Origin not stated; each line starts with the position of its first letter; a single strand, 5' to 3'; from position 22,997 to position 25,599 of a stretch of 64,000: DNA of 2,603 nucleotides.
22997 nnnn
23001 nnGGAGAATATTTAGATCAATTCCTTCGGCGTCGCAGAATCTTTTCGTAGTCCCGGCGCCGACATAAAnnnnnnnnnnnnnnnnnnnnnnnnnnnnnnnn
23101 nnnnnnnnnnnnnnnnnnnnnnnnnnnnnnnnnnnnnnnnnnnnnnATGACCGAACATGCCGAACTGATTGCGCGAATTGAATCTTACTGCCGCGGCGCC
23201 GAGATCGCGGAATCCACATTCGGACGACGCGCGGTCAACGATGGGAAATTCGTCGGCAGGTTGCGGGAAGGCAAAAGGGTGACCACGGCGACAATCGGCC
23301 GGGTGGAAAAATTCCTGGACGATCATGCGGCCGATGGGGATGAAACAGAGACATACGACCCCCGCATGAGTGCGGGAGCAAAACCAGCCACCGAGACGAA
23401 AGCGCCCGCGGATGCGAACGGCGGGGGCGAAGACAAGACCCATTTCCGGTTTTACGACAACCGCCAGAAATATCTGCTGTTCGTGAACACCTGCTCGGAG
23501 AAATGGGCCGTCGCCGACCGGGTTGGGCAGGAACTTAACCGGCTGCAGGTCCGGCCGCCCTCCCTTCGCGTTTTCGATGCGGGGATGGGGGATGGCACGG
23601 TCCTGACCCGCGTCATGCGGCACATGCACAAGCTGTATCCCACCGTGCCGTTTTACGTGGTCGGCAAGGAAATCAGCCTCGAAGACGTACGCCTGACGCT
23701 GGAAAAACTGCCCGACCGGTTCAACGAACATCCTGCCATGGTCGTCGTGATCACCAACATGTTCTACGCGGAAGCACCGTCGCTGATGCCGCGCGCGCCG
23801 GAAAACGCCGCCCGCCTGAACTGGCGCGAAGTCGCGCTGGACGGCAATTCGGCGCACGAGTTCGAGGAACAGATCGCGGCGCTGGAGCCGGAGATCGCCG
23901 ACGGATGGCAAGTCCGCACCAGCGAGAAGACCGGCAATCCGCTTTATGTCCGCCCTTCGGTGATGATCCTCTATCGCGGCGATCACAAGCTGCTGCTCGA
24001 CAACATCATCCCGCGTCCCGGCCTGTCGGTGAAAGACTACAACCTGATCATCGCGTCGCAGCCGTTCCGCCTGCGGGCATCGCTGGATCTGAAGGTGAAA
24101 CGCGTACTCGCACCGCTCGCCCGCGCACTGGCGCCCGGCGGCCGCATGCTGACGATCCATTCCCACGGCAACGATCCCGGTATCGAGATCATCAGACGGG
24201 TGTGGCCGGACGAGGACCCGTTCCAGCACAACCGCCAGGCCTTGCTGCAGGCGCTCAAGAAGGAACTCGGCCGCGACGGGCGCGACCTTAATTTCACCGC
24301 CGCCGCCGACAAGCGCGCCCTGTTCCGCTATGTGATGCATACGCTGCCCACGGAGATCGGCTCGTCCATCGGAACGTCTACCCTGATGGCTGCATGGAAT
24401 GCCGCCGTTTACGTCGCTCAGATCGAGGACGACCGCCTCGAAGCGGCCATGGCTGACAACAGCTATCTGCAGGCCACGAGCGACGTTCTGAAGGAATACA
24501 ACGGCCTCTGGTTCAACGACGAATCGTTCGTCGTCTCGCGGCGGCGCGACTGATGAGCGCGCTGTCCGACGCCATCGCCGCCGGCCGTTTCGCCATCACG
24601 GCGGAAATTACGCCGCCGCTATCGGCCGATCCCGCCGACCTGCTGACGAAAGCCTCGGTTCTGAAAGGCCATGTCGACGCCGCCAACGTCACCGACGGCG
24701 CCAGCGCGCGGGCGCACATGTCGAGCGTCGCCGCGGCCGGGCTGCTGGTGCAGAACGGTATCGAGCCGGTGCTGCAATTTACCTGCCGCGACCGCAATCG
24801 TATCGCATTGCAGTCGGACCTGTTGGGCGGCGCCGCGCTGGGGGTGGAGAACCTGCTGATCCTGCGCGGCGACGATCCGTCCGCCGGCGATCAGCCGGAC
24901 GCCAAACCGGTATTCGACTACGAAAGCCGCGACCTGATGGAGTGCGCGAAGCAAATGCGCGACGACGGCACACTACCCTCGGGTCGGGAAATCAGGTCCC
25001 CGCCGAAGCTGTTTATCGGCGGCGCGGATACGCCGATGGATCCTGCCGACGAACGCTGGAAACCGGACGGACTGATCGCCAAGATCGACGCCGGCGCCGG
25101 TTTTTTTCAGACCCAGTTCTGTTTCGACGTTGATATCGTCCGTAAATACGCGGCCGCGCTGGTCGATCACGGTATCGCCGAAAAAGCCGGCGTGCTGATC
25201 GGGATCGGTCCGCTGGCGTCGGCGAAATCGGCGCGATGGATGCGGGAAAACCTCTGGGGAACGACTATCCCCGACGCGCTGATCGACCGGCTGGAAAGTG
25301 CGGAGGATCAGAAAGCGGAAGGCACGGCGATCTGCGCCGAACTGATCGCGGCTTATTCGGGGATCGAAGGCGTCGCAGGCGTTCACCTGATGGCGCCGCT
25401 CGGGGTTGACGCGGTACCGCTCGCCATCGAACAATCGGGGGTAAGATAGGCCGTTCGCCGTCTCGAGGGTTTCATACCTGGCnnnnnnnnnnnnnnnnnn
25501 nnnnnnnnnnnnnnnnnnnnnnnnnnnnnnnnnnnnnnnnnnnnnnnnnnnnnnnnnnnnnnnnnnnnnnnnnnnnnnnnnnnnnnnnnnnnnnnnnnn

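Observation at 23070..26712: HTH-methyltransferase fusion with its own operator heading metF and a MetE-like gene: candidate new SAM-sensing regulator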

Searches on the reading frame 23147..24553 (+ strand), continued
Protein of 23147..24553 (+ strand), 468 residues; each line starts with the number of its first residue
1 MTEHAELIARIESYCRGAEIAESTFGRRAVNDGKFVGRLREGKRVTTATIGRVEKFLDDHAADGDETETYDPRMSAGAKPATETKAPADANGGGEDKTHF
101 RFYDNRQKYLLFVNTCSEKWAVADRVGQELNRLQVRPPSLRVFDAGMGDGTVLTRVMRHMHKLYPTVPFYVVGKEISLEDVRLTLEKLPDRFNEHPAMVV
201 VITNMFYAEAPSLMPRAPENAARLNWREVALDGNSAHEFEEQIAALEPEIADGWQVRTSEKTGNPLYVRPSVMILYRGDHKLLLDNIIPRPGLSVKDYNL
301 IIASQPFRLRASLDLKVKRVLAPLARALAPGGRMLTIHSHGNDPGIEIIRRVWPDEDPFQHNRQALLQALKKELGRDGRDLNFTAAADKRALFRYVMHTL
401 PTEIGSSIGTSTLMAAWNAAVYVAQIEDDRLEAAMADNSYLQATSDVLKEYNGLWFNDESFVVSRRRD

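Call 53: find_encoding_contigs(protein=P0389, flank=6000, max_places=3)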
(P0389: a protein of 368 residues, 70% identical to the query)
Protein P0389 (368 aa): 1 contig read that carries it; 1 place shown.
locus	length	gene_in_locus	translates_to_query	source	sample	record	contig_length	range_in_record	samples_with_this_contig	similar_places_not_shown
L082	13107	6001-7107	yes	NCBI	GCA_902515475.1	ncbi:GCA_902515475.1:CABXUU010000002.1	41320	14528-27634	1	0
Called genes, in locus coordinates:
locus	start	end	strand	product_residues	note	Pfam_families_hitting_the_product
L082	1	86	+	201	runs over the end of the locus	PF01794:Ferric_reduct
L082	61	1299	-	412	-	PF07690:MFS_1, PF00083:Sugar_tr (weak), PF06779:MFS_4 (weak), PF07690:MFS_1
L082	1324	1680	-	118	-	PF09538:FYDLN_acid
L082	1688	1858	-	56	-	PF10276:zf-CHCC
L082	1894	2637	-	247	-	PF00892:EamA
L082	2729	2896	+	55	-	-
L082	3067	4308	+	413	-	PF01663:Phosphodiest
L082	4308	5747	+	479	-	PF00171:Aldedh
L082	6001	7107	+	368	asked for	-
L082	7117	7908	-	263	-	PF00149:Metallophos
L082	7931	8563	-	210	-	PF04115:Ureidogly_lyase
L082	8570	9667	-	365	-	PF00266:Aminotran_5, PF00155:Aminotran_1_2 (weak)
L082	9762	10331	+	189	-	PF01966:HD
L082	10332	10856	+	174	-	PF00102:Y_phosphatase (weak), PF22785:Tc-R-P (weak), PF00782:DSPc (weak), PF22784:PTP-SAK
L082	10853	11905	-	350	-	PF01384:PHO4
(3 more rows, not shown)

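Call 54: find_encoding_contigs(protein=P0359, flank=4000, max_places=2)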
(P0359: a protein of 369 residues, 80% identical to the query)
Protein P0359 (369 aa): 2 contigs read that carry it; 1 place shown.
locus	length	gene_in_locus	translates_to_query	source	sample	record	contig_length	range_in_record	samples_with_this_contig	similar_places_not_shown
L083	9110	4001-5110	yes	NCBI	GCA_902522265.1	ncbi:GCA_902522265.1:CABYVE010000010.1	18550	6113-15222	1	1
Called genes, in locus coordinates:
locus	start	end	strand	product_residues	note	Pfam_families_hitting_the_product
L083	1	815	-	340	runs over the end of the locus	PF01118:Semialdhyde_dh, PF02774:Semialdhyde_dhC, PF22698:Semialdhyde_dhC_1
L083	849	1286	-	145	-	PF00380:Ribosomal_S9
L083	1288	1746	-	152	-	PF00572:Ribosomal_L13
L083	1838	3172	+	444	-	PF01053:Cys_Met_Meta_PP, PF00155:Aminotran_1_2 (faint), PF01041:DegT_DnrJ_EryC1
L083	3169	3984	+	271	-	PF02230:Abhydrolase_2 (faint), PF00561:Abhydrolase_1, PF00975:Thioesterase (faint), PF12146:Hydrolase_4, PF12697:Abhydrolase_6, PF06821:Ser_hydrolase (faint)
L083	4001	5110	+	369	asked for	-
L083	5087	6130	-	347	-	PF02628:COX15-CtaA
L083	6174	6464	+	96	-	-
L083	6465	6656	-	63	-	PF00471:Ribosomal_L33 (weak)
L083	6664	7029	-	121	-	PF00376:MerR (faint), PF13411:MerR_1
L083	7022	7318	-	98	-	PF18291:HU-HIG (weak), PF00216:Bac_DNA_binding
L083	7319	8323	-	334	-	PF02504:FA_synthesis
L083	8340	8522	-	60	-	PF01783:Ribosomal_L32p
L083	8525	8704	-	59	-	-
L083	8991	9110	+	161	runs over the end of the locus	PF04355:BamE (weak)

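Call 55: find_encoding_contigs(protein=P0322, flank=4000, max_places=2)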
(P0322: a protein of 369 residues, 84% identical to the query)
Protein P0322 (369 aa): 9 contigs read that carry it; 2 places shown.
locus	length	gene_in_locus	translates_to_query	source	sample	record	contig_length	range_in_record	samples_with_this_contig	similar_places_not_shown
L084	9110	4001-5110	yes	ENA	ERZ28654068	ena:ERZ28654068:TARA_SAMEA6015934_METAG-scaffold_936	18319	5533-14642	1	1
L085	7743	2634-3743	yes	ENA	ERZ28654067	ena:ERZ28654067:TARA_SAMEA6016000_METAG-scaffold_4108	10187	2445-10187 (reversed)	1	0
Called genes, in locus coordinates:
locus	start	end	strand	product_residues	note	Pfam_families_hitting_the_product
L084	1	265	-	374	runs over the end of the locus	PF00291:PALP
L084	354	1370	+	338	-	PF01210:NAD_Gly3P_dh_N, PF02558:ApbA (weak), PF07479:NAD_Gly3P_dh_C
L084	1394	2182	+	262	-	PF00117:GATase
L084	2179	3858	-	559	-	PF01268:FTHFS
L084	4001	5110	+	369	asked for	-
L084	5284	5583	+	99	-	-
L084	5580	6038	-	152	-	PF00583:Acetyltransf_1, PF13673:Acetyltransf_10, PF13508:Acetyltransf_7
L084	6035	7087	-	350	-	PF13483:Lactamase_B_3, PF12706:Lactamase_B_2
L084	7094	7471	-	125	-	PF07291:MauE (weak), PF07681:DoxX, PF02077:SURF4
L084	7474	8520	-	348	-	PF22660:RS_preATP-grasp-like, PF02222:ATP-grasp, PF17769:PurK_C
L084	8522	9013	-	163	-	PF00731:AIRC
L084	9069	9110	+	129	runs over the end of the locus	PF00085:Thioredoxin (weak)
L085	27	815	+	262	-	PF00117:GATase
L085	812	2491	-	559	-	PF01268:FTHFS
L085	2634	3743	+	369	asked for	-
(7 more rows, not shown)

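Call 56: find_encoding_contigs(protein=P0388, flank=4000, max_places=2)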
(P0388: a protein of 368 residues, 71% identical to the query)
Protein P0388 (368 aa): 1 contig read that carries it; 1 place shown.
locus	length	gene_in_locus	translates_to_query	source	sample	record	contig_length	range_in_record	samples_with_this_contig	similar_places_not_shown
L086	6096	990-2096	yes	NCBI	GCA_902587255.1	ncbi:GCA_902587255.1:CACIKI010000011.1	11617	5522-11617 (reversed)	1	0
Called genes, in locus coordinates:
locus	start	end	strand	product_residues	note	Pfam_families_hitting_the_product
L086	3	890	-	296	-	?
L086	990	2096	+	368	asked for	-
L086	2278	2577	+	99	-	-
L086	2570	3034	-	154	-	PF00583:Acetyltransf_1, PF13673:Acetyltransf_10 (weak), PF13508:Acetyltransf_7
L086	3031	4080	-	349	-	PF13483:Lactamase_B_3, PF12706:Lactamase_B_2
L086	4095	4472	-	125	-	PF07291:MauE (weak), PF07681:DoxX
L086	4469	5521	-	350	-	PF22660:RS_preATP-grasp-like, PF02222:ATP-grasp, PF17769:PurK_C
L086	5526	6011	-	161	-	PF00731:AIRC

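Call 59: search_solved_structures(query=A1, max_evalue=10, show_alignments=3)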
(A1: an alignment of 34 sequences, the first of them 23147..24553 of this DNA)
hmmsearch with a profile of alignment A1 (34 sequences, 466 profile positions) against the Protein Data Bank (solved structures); distinct sequences matched with E-value up to 10: 1.
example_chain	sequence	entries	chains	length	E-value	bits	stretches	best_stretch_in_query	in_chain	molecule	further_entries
3npi_A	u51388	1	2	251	1.1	11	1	169-243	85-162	TetR family regulatory protein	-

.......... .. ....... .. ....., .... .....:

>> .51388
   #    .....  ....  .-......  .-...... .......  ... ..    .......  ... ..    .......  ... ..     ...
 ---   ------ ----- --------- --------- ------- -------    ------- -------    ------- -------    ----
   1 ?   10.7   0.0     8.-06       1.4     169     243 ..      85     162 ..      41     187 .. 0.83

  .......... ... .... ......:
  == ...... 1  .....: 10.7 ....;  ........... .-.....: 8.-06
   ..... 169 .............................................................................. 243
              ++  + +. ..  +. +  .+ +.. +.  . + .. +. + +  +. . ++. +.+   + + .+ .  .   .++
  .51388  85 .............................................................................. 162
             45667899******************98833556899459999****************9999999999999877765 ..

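Call 71: find_homologous_proteins(query=P0155)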
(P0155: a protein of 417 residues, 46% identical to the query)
Query P0155 (417 aa): 4470 proteins with E <= 0.001 among 8000 candidates; the best 120 are listed.
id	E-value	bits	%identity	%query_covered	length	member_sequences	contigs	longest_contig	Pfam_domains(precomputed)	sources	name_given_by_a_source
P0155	1.2e-279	945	100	100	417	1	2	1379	-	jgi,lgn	-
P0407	4.4e-182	623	70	94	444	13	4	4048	-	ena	-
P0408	1.2e-175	602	67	98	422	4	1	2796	-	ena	-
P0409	4.1e-171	587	64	98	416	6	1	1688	-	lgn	-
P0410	7.6e-162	557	62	96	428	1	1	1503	-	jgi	jgi:hypothetical protein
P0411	4.0e-160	551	71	83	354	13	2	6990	-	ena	-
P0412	3.0e-143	496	61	86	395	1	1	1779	-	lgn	-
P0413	6.2e-133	462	57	90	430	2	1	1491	-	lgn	-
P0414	6.1e-123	429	51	95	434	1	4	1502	-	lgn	-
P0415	2.5e-118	414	53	89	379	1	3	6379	-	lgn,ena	-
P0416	3.2e-117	410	49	91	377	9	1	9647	-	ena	-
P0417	3.4e-117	410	53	88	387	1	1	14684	-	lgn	-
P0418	1.9e-115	404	50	90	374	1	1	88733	-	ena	-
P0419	3.2e-115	403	50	89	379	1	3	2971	-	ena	-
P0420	3.1e-113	397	49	90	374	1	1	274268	-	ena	-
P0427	3.0e-112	394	49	88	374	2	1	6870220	-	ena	-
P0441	3.0e-111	390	48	90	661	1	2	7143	PF12697.14,PF00561.27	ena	-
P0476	6.7e-110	386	49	91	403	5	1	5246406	-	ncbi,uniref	ncbi:hypothetical protein [Hwanghaeella sp.]|uniref:hypothetical protein n=1 Tax=Hwanghaeella sp. Ta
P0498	4.7e-109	383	49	93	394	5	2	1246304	-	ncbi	ncbi:MAG: hypothetical protein WDO68_05130 [Gammaproteobacteria bacterium]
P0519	2.2e-108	381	48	90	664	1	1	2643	PF12697.14,PF00561.27,PF12146.16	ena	-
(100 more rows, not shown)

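Call 72: find_encoding_contigs(protein=P0476, flank=5000, max_places=1)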
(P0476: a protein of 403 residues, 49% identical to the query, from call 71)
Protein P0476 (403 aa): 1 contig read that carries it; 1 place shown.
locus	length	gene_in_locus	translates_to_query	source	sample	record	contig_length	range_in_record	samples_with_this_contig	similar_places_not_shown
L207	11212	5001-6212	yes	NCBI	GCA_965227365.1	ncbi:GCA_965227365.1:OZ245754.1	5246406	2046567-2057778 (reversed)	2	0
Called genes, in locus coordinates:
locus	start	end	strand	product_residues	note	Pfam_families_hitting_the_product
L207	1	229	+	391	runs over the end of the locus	PF00155:Aminotran_1_2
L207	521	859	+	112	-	PF00543:P-II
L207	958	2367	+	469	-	PF03951:Gln-synt_N, PF00120:Gln-synt_C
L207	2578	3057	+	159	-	PF04940:BLUF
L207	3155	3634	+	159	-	PF04940:BLUF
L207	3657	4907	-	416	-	PF04389:Peptidase_M28 (weak), PF01546:Peptidase_M20, PF07687:M20_dimer (weak)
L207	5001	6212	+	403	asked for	-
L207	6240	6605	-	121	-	-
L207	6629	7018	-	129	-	PF03061:4HBT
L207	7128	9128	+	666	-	PF02518:HATPase_c, PF00204:DNA_gyraseB, PF01751:Toprim, PF00986:DNA_gyraseB_C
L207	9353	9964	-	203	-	PF01810:LysE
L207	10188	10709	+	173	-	-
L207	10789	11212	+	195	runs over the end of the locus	-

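Call 73: find_encoding_contigs(protein=P0427, flank=5000, max_places=1)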
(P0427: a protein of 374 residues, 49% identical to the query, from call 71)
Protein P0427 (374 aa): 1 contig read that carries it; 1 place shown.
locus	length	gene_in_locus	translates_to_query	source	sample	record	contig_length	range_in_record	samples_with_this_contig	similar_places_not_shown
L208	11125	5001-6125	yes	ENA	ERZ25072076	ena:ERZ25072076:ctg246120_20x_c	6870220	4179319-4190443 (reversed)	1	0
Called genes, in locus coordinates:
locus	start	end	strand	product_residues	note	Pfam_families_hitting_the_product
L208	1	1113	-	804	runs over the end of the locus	PF01266:DAO, PF16350:FAO_M, PF01571:GCV_T, PF08669:GCV_T_C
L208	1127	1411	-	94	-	PF07045:DUF1330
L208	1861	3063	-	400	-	PF01042:Ribonuc_L-PSP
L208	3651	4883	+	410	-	PF07690:MFS_1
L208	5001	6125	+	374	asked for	-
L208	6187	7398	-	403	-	PF01053:Cys_Met_Meta_PP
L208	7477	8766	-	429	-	PF12897:Asp_aminotransf, PF00155:Aminotran_1_2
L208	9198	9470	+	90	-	-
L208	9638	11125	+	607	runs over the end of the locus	PF13522:GATase_6, PF13537:GATase_7, PF01380:SIS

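Call 74: find_encoding_contigs(protein=P0498, flank=5000, max_places=1)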
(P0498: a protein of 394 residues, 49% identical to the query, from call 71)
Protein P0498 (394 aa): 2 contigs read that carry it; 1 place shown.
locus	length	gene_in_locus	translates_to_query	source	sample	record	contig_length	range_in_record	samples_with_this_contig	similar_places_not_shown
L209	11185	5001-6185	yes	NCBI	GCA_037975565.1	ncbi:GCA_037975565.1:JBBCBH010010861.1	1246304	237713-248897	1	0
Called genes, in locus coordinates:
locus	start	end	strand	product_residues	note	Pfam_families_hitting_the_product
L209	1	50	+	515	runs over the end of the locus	PF01512:Complex1_51K, PF10589:NADH_4Fe-4S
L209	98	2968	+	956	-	PF13510:Fer2_4, PF10588:NADH-G_4Fe-4S_3, PF12838:Fer4_7, PF22117:Fer4_Nqo3, PF00037:Fer4 (weak), PF04879:Molybdop_Fe4S4, PF00384:Molybdopterin, PF01568:Molydop_binding, +2 more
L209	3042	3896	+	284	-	PF02634:FdhD-NarQ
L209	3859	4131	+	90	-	PF11390:FdsD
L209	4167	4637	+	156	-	-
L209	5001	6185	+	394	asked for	-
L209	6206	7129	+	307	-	PF02219:MTHFR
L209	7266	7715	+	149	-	PF00294:PfkB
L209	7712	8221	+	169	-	PF00294:PfkB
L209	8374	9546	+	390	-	PF00438:S-AdoMet_synt_N, PF02772:S-AdoMet_synt_M, PF02773:S-AdoMet_synt_C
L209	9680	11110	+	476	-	PF05221:AdoHcyase, PF00670:AdoHcyase_NAD, PF02826:2-Hacid_dh_C (weak)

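Call 75: find_encoding_contigs(protein=P0441, flank=5000, max_places=1)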
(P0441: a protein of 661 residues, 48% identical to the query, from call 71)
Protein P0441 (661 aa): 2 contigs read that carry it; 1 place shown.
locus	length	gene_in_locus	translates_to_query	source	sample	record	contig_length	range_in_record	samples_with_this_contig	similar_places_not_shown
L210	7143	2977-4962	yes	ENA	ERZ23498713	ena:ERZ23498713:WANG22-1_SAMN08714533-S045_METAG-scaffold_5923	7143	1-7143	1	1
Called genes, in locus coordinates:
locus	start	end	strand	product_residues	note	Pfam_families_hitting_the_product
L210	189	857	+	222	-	PF13646:HEAT_2 (weak), PF02985:HEAT (faint)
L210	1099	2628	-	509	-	PF03098:An_peroxidase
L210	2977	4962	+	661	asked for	PF00561:Abhydrolase_1, PF12697:Abhydrolase_6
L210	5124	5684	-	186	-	PF04229:GrpB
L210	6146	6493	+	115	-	PF12840:HTH_20, PF01022:HTH_5, PF01047:MarR (faint), PF12802:MarR_2 (weak), PF13412:HTH_24 (weak)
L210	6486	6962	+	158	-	PF08327:AHSA1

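Call 86: find_encoding_contigs(protein=P0407, flank=3000, max_places=2)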
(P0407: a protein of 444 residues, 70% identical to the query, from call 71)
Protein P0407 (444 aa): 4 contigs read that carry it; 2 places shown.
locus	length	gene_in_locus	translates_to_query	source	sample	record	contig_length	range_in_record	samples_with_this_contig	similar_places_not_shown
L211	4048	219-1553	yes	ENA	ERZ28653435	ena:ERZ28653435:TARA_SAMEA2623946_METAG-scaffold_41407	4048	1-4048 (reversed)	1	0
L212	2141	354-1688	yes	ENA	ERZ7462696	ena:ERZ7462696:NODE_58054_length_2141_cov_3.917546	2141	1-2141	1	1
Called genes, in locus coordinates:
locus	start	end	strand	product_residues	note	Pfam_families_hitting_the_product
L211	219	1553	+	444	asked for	-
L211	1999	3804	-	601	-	PF00587:tRNA-synt_2b, PF03129:HGTP_anticodon, PF09180:ProRS-C_1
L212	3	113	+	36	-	?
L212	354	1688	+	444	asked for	-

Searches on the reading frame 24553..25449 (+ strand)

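Call 3: search_protein_families(library=pfam, proteins=[window:24553-25449:+], max_evalue=0.01)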
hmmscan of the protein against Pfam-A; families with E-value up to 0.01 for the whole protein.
window:24553-25449:+ (298 aa): 1 family
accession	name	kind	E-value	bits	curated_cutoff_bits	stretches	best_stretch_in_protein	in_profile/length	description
PF02219.23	MTHFR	-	5.6e-34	118.2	24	1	5-281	3-272/287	Methylenetetrahydrofolate reductase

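Call 4: search_protein_families(library=ncbifam, proteins=[window:24553-25449:+], max_evalue=0.01)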
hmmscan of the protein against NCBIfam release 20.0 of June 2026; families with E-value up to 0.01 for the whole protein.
window:24553-25449:+ (298 aa): 4 families
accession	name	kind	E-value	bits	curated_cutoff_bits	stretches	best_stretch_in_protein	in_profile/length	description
NF006396.0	PRK08645.1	equivalog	4.6e-57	193.5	453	1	3-284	313-590/611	bifunctional homocysteine S-methyltransferase/methylenetetrahydrofolate reductase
TIGR00676.1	fadh2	equivalog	9.5e-20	71.1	293.7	1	17-281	3-260/275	methylenetetrahydrofolate reductase [NAD(P)H]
TIGR00677.1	fadh2_euk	equivalog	1.8e-12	47.2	310.05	1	48-279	37-259/281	methylenetetrahydrofolate reductase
NF006950.0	PRK09432.1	equivalog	5.1e-05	22.7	382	1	175-262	170-254/296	methylenetetrahydrofolate reductase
